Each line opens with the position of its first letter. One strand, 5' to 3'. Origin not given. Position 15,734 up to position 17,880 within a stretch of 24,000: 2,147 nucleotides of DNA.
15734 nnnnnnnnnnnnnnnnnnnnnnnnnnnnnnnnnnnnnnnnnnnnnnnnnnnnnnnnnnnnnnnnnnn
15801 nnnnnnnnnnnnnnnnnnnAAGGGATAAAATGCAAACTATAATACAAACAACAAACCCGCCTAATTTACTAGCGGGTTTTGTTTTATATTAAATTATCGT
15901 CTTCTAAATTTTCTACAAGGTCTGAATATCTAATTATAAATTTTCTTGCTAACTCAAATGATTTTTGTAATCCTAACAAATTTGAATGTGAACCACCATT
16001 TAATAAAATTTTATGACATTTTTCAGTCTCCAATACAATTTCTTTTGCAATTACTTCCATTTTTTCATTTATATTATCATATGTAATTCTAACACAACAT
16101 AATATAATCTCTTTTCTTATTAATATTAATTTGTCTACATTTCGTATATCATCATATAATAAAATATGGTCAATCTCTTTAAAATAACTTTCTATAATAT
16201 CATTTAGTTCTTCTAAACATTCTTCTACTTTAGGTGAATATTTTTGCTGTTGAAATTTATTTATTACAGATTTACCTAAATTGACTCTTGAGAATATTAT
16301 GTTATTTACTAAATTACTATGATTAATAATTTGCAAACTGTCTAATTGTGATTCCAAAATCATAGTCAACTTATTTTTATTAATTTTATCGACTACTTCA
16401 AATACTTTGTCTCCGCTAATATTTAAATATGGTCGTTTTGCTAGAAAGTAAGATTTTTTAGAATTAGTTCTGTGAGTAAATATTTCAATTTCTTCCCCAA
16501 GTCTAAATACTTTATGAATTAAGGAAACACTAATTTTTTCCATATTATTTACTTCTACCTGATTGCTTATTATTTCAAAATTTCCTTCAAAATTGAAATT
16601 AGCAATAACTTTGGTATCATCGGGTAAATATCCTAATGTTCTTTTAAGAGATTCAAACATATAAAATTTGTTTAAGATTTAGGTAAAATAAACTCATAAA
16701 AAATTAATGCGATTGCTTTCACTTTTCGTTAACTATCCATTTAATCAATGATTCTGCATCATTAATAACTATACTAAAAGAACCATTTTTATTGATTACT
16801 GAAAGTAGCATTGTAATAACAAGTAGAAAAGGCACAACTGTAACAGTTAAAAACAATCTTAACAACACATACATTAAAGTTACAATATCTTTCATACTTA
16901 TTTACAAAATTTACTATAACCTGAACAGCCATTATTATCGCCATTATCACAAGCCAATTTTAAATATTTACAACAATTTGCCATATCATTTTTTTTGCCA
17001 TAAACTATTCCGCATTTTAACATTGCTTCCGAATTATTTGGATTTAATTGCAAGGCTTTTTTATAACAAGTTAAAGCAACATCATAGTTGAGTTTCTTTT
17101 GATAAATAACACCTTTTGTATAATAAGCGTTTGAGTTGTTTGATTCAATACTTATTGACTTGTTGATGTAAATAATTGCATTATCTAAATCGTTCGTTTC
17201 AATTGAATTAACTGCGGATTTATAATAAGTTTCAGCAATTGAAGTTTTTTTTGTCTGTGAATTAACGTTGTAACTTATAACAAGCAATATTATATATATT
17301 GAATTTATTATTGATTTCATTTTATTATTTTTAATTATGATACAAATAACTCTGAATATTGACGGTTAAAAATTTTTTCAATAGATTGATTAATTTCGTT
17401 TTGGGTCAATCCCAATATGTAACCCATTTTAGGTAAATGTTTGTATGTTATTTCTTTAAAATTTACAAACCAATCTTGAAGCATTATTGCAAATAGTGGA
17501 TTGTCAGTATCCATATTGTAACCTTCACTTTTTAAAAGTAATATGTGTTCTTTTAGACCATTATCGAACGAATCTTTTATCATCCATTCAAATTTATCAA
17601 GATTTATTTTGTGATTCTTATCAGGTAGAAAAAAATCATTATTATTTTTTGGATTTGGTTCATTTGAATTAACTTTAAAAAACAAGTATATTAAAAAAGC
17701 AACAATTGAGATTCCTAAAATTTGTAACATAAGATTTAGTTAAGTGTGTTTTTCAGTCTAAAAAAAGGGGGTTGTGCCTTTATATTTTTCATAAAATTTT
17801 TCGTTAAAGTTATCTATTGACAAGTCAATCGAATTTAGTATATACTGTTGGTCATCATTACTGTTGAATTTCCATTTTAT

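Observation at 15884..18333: Tight five-gene, extremely AT-rich minus-strand cassette divergent from an XRE repressor: candidate uncharacterised cargo system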

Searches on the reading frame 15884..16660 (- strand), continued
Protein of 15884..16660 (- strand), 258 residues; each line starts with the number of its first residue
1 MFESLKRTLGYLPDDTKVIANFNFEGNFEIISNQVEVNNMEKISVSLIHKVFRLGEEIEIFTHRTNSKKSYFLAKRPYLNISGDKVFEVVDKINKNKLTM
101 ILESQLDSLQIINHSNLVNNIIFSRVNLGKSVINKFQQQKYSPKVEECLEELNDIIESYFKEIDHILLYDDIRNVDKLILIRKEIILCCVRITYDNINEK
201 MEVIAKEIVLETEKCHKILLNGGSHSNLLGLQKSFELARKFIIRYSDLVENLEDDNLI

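Call 72: fold_search(model_id=the predicted structure, library=pdb)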
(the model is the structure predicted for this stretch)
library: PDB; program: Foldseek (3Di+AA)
matches with E <= 10: 555; with E <= 0.001: 0
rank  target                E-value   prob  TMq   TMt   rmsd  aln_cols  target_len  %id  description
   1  7n35_B                3.8e-02  1.00  0.28  0.56   5.3       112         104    8  Structure of Yersinia aleksiciae Cap15 cyclic dinucleotide receptor, crystal form 2 (released 2021-11-17)
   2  8veh_C                5.2e-02  0.92  0.21  0.27   8.2       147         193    7  Crystal structure of outer membrane lipoprotein carrier protein (LolA) from Rickettsia bellii (released 2023-12-27)
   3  8veh_B                5.5e-02  0.84  0.20  0.25   8.1       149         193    7  Crystal structure of outer membrane lipoprotein carrier protein (LolA) from Rickettsia bellii (released 2023-12-27)
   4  7n34                  6.7e-02  0.99  0.26  0.53   5.3       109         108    7  Structure of Yersinia aleksiciae Cap15 cyclic dinucleotide receptor, crystal form 1 (released 2021-11-17)
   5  1sy0                  6.7e-02  0.77  0.23  0.30   9.8       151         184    7  1.15 A Crystal Structure of T121V Mutant of Nitrophorin 4 from Rhodnius Prolixus (released 2004-06-08)
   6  7mnw_B                7.9e-02  0.80  0.21  0.32   6.1       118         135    6  Crystal Structure of Nup358/RanBP2 Ran-binding domain 1 in complex with Ran-GPPNHP (released 2022-06-15)
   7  7qh3_A                8.3e-02  0.84  0.24  0.38  10.2       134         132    7  Crystal structure of the anti-sigma factor RsfG from Streptomyces tsukubaensis NRRL18488 (released 2022-12-21)
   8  5cll_B                9.3e-02  0.77  0.22  0.33   6.1       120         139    6  Truncated Ran wild type in complex with GDP-BeF and RanBD1 (released 2015-09-09)
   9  9b62_E                9.3e-02  0.60  0.20  0.20  15.4       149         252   11  Human RANBP2/RAN(GTP)/RANGAP1-SUMO1/UBC9/CRM1/RAN(GTP) - composite map and model (released 2024-10-16)
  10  8veh_A                9.8e-02  0.77  0.19  0.25   8.3       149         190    7  Crystal structure of outer membrane lipoprotein carrier protein (LolA) from Rickettsia bellii (released 2023-12-27)
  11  5yzg_Y                1.1e-01  0.21  0.15  0.18  26.3       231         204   10  The Cryo-EM Structure of Human Catalytic Step I Spliceosome (C complex) at 4.1 angstrom resolution (released 2018-08-08)
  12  7qh3_B                1.1e-01  0.77  0.23  0.34  10.2       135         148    7  Crystal structure of the anti-sigma factor RsfG from Streptomyces tsukubaensis NRRL18488 (released 2022-12-21)
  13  7n35_A                1.3e-01  0.96  0.25  0.53   6.4       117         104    8  Structure of Yersinia aleksiciae Cap15 cyclic dinucleotide receptor, crystal form 2 (released 2021-11-17)
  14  1u18_A                1.3e-01  0.63  0.23  0.28   7.3       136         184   11  1.96 A Crystal structure of H60C mutant of nitrophorin complexed with histamine (released 2005-07-26)
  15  4hpb                  1.3e-01  0.57  0.22  0.28  10.2       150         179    8  Crystal structure of Nitrophorin 4 from Rhodnius prolixus Complexed with Beta-Mercaptoethanol at pH 7.4 (released 2013-03-20)
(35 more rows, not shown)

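Call 74: fold_search(model_id=the predicted structure, library=viral)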
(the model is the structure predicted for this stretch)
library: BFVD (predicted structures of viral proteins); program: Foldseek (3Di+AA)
matches with E <= 10: 545; with E <= 0.001: 1
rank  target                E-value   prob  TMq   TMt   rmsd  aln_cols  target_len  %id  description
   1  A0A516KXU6            6.6e-04  1.00  0.30  0.58   3.9       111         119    9  (no name in the UniProt tables at hand)
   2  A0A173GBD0            1.2e-03  0.66  0.14  0.06  37.5       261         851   13  (no name in the UniProt tables at hand)
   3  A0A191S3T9            4.7e-03  0.69  0.17  0.12  36.7       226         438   12  U79 protein [macacine betaherpesvirus 9]
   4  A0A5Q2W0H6            8.8e-03  1.00  0.29  0.44   6.4       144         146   10  (no name in the UniProt tables at hand)
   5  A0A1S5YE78            1.2e-02  0.69  0.21  0.18  17.4       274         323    8  FGF-3 [Betabaculovirus altermyunipunctae]
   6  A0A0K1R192            1.7e-02  0.51  0.17  0.19  17.7       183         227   12  Nuclear protein UL4 [Testudinid alphaherpesvirus 3]
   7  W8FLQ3                2.1e-02  0.60  0.20  0.17  21.1       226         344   10  U79 [Human betaherpesvirus 6A]
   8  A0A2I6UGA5            3.3e-02  0.84  0.17  0.28   9.1       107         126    6  Uncharacterized protein [Salinibacter phage M8CC-19]
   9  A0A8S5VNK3            3.9e-02  0.66  0.18  0.25  11.4       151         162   12  (no name in the UniProt tables at hand)
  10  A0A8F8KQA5            4.3e-02  0.30  0.14  0.12  17.7       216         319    9  Uncharacterized protein [Clandestinovirus]
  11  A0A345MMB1            6.9e-02  0.97  0.29  0.42   6.7       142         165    7  (no name in the UniProt tables at hand)
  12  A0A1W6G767            6.9e-02  0.35  0.19  0.21  24.2       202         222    9  U79 [Human betaherpesvirus 6]
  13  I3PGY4                8.6e-02  0.93  0.27  0.48  10.1       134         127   12  Uncharacterized protein [Xanthomonas phage vB_XveM_DIBBI]
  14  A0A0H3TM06            9.0e-02  0.11  0.12  0.10  27.5       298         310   12  (no name in the UniProt tables at hand)
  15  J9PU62                9.5e-02  0.30  0.15  0.26  15.7       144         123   10  Uncharacterized protein [Bacillus phage BPS13]
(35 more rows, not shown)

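Call 80: find_related_loci(query=A4, collection=metagenome_contigs, flank=10000)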
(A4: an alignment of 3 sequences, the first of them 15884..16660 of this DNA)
Query A4 (258 aa) in metagenome_contigs; peptide patterns used: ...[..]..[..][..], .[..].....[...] (x = any residue, [..] = any of these).
600 stretches matched a pattern, but none encodes a relative of the query by tblastn (E <= 1e-3).

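Call 81: find_related_loci(query=A4, collection=viral_contigs, flank=10000)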
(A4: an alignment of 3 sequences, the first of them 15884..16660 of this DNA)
Query A4 (258 aa) in viral_contigs; peptide patterns used: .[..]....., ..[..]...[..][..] (x = any residue, [..] = any of these).
123 stretches matched a pattern, but none encodes a relative of the query by tblastn (E <= 1e-3).

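Call 106: search_protein_families(library=padloc, proteins=[L056:1832-2254:+, L055:8714-9559:+], max_evalue=0.00001)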
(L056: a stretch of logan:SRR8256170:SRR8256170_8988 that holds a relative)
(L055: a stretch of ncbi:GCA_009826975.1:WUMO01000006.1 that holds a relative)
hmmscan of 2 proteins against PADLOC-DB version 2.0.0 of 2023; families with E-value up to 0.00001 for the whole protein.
L056:1832-2254:+ (140 aa): 0 families

L055:8714-9559:+ (281 aa): 0 families

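Call 111: search_dna_similar(query=window:15884-16660:-, collection=phages, mode=protein, max_evalue=0.01, max_rows=10)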
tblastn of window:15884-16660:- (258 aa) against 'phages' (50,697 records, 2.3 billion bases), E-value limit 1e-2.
No match.

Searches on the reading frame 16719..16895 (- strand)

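Call 6: search_protein_families(library=pfam, proteins=[window:16719-16895:-], max_evalue=0.1)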
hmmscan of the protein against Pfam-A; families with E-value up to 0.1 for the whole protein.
window:16719-16895:- (58 aa): 1 family
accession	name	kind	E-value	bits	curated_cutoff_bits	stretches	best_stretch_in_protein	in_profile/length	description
PF08350.17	FilR1_middle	-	0.019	15.5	27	1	19-53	79-117/128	Methanogenesis regulatory protein FilR1, middle domain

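Call 7: search_protein_families(library=padloc, proteins=[window:16719-16895:-], max_evalue=0.1)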
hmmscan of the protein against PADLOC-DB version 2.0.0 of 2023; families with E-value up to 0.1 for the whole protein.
window:16719-16895:- (58 aa): 0 families

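Call 8: search_protein_families(library=phrogs, proteins=[window:16719-16895:-], max_evalue=0.1)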
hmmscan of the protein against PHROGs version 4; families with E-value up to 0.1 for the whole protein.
window:16719-16895:- (58 aa): 0 families

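Call 16: search_protein_families(library=ncbifam, proteins=[window:16719-16895:-], max_evalue=0.1)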
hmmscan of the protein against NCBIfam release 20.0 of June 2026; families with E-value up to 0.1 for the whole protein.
window:16719-16895:- (58 aa): 0 families

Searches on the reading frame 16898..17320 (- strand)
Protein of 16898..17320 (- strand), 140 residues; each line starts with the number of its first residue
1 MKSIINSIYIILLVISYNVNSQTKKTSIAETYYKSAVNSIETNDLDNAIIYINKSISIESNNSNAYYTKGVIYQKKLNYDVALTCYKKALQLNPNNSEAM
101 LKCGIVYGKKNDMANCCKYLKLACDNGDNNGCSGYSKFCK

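Call 6: search_protein_families(library=pfam, proteins=[window:16898-17320:-], max_evalue=0.1)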
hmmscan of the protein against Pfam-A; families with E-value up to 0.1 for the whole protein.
window:16898-17320:- (140 aa): 25 families
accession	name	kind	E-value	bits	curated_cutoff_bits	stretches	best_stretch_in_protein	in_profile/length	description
PF07719.23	TPR_2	-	1.7e-13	50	27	1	64-96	2-34/34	Tetratricopeptide repeat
PF13181.12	TPR_8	-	2.1e-13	49.7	25.7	2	64-96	2-34/34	Tetratricopeptide repeat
PF13414.12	TPR_11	-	4.3e-11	42.8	26.8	1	78-110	9-41/42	TPR repeat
PF00515.34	TPR_1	-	1.9e-10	40.5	27.8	1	64-96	2-34/34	Tetratricopeptide repeat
PF13431.12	TPR_17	-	3.9e-09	36.5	24.4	2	85-112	1-28/34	Tetratricopeptide repeat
PF13174.12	TPR_6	-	3.5e-06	27.7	26.3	0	65-95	2-32/33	Tetratricopeptide repeat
PF25063.1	ARM_TT21_C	-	9.9e-05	22.7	35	1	35-97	101-163/209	Tetratricopeptide repeat protein 21 C-terminal ARM domain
PF12895.13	ANAPC3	-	0.00012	22.7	27.2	1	42-99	2-58/82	Anaphase-promoting complex, cyclosome, subunit 3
PF13424.12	TPR_12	-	0.00018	22.1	30.1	1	64-108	4-56/77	Tetratricopeptide repeat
PF23914.1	TPR_CcmH_CycH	-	0.00063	20.1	42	1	22-98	80-156/158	Cytochrome c-type biogenesis protein H TPR domain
PF10373.15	EST1_DNA_bind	-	0.0025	17.8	22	1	82-117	1-36/282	Est1 DNA/RNA binding domain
PF14559.12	TPR_19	-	0.0026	18.5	25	1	78-107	6-35/68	Tetratricopeptide repeat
PF13371.12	TPR_9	-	0.0045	17.4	35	1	40-99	6-65/73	Tetratricopeptide repeat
PF08238.18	Sel1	-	0.005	17.8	30.7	0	97-128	1-36/36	Sel1 repeat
PF13428.12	TPR_14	-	0.0091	17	23.5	1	65-102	3-40/44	Tetratricopeptide repeat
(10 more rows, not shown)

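Call 7: search_protein_families(library=padloc, proteins=[window:16898-17320:-], max_evalue=0.1)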
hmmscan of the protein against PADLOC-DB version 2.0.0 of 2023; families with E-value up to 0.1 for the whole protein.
window:16898-17320:- (140 aa): 1 family
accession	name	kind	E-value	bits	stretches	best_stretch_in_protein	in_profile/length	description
PDLC02379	pAgo_II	-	0.05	10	1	21-69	376-426/724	Class II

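Call 8: search_protein_families(library=phrogs, proteins=[window:16898-17320:-], max_evalue=0.1)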
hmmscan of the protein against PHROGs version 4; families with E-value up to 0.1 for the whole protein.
window:16898-17320:- (140 aa): 6 families
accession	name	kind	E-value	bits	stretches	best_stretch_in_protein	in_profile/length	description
phrog_7590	-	unknown function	9.1e-11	43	1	8-125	3-117/234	-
phrog_20642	-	unknown function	2.7e-08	34.7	2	36-99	206-270/280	-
phrog_8741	-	unknown function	1.2e-06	29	1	43-137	164-262/380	-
phrog_22932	-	unknown function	1.2e-05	24.9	1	52-122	299-369/646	-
phrog_5962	-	unknown function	0.0049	18.4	1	5-64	7-68/109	-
phrog_5208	-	unknown function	0.022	14.8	0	77-133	192-254/372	-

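Call 16: search_protein_families(library=ncbifam, proteins=[window:16898-17320:-], max_evalue=0.1)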
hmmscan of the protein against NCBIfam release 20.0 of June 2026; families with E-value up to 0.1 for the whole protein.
window:16898-17320:- (140 aa): 28 families (the best 25 are shown)
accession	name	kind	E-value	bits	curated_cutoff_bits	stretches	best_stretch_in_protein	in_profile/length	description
NF040959.1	MamA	equivalog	1.4e-11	44.2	200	1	28-123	70-165/204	magnetosome protein MamA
TIGR02521.1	type_IV_pilW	equivalog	1.1e-08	35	154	1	18-100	20-102/234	type IV pilus biogenesis/stability protein PilW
TIGR00990.1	3a0801s09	subfamily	1.7e-08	33.6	757.25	1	28-122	364-458/615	mitochondrial import receptor subunit TOM70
TIGR02917.1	PEP_TPR_lipo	equivalog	3e-08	32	312.2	1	30-122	228-320/899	XrtA/PEP-CTERM system TPR-repeat protein PrsT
NF002725.1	PRK02603.1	equivalog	3.2e-08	33.8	143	1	22-115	28-124/173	photosystem I assembly protein Ycf3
TIGR02552.1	LcrH_SycD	equivalog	6.4e-08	32.4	104.8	1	29-130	18-119/136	SycD/LcrH family type III secretion system chaperone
NF008753.0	PRK11788.1-1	equivalog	8.6e-07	28.4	395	1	21-126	172-278/389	lipopolysaccharide assembly protein LapB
NF033762.1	social_mot_Tgl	equivalog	2e-06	27.4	225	1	18-110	20-113/252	social motility TPR repeat lipoprotein Tgl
NF047371.1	FlcA_CTERM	equivalog_domain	2.8e-06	26.1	300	1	23-115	432-525/646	periplasmic flagellar collar protein FlcA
NF007302.0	PRK09782.1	equivalog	3.3e-06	25.4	1223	1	42-123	592-672/990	phage receptor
NF033758.1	gliding_GltE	equivalog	8.1e-06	25.1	225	1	36-114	263-341/411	adventurous gliding motility TPR repeat lipoprotein GltE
TIGR02795.1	tol_pal_ybgF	equivalog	1.2e-05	25.9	90.1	1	31-121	4-100/119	tol-pal system protein YbgF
NF052312.1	T9SS_PorW_SprE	equivalog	1.4e-05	24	250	1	20-101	170-253/716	type IX secretion system periplasmic lipoprotein PorW/SprE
NF008391.2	PRK11189.1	equivalog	1.7e-05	24.5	250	1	51-114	87-152/297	lipoprotein NlpI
NF008757.0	PRK11788.1-5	equivalog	2e-05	23.9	363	1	19-123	170-275/388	lipopolysaccharide assembly protein LapB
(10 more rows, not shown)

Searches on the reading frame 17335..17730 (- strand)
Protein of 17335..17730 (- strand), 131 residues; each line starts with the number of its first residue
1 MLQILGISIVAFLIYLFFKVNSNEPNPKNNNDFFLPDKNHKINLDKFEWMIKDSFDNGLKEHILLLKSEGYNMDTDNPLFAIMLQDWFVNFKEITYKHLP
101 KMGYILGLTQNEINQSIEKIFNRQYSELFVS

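Call 6: search_protein_families(library=pfam, proteins=[window:17335-17730:-], max_evalue=0.1)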
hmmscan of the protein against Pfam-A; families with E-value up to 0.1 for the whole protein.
window:17335-17730:- (131 aa): 0 families

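Call 7: search_protein_families(library=padloc, proteins=[window:17335-17730:-], max_evalue=0.1)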
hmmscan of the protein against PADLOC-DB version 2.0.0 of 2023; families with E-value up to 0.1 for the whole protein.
window:17335-17730:- (131 aa): 0 families

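Call 8: search_protein_families(library=phrogs, proteins=[window:17335-17730:-], max_evalue=0.1)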
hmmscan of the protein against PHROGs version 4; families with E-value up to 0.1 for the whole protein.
window:17335-17730:- (131 aa): 0 families

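Call 16: search_protein_families(library=ncbifam, proteins=[window:17335-17730:-], max_evalue=0.1)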
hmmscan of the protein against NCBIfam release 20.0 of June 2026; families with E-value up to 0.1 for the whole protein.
window:17335-17730:- (131 aa): 0 families

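Call 36: find_homologous_proteins(query=window:17335-17730:-, max_evalue=0.01)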
Query window:17335-17730:- (131 aa): 1 proteins with E <= 0.01 among 7 candidates.
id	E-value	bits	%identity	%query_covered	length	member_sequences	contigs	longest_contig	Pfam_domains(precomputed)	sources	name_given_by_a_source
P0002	6.5e-81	287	100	100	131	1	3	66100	-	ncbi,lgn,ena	-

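Call 42: search_solved_structures(query=window:17335-17730:-, max_evalue=1)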
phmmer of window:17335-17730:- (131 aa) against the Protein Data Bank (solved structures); distinct sequences matched with E-value up to 1: 0.
